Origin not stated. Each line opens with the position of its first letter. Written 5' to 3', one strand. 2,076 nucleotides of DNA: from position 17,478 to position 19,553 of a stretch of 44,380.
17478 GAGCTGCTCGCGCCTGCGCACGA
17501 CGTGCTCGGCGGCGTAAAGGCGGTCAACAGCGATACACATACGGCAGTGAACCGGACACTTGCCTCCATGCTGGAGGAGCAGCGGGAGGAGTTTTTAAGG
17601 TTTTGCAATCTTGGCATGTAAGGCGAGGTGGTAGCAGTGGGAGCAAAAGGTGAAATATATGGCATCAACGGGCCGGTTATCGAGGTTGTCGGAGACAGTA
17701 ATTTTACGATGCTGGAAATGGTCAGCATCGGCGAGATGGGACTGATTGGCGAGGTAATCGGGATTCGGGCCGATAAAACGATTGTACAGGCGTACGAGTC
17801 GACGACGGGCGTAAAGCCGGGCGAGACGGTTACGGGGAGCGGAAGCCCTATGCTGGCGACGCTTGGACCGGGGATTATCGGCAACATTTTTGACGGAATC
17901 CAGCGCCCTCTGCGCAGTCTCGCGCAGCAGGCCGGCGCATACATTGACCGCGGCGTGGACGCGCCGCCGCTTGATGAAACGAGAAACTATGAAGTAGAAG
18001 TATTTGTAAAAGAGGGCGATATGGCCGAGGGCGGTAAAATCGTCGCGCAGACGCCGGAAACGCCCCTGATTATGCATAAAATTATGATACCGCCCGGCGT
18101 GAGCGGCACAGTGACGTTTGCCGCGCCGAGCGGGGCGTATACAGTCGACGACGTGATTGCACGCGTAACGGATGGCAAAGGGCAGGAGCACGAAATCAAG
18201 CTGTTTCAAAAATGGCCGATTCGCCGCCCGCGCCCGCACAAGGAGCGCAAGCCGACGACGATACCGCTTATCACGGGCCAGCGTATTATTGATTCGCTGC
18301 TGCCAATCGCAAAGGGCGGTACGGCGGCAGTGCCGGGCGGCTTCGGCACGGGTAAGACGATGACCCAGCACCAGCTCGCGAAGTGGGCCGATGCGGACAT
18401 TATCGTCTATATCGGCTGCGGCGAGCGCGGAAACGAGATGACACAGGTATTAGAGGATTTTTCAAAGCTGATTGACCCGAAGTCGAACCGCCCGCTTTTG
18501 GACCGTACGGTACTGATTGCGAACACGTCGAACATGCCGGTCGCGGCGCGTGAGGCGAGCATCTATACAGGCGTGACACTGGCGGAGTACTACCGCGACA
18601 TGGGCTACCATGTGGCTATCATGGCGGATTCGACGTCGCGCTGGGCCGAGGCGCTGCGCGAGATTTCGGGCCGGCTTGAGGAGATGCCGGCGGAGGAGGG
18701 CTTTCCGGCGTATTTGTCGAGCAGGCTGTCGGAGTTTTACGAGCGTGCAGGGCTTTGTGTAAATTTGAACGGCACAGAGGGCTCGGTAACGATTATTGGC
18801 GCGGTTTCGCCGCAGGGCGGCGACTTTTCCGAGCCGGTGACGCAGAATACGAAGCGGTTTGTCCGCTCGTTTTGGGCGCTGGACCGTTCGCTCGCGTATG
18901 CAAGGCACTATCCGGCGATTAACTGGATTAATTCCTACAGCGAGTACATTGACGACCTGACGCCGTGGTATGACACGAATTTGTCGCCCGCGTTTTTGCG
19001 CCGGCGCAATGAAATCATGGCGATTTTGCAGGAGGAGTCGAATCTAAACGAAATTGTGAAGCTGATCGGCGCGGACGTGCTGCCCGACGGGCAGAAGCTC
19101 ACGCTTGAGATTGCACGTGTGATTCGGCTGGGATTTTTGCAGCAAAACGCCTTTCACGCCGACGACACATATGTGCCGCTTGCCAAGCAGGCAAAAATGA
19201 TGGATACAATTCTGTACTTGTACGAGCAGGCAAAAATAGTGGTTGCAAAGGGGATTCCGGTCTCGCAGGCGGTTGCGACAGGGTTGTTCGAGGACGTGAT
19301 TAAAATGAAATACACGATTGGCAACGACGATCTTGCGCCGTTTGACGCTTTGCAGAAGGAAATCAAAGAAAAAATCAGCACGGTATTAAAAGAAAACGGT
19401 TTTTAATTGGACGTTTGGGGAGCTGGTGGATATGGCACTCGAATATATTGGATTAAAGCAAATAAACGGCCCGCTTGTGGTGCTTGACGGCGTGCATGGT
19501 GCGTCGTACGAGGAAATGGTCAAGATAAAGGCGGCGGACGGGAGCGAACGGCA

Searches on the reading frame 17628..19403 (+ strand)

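Call 72: search_protein_families(library=pfam, proteins=[window:17628-19403:+], max_evalue=0.00001)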
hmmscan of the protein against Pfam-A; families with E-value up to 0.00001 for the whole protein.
window:17628-19403:+ (592 aa): 4 families
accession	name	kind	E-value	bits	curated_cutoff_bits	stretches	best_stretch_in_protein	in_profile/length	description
PF00006.31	ATP-synt_ab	-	9.9e-76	254.5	29.5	1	217-438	1-213/213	ATP synthase alpha/beta family, nucleotide-binding domain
PF16886.11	ATP-synt_ab_Xtn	-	1.5e-28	98.8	25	1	113-199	2-88/88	ATPsynthase alpha/beta subunit barrel-sandwich domain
PF22919.1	ATP-synt_VA_C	-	6.9e-24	84.3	24.7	1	447-537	3-91/101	C-terminal domain of V and A type ATP synthase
PF02874.29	ATP-synt_ab_N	-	1e-10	42.4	20.9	1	10-71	1-68/69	ATP synthase alpha/beta family, beta-barrel domain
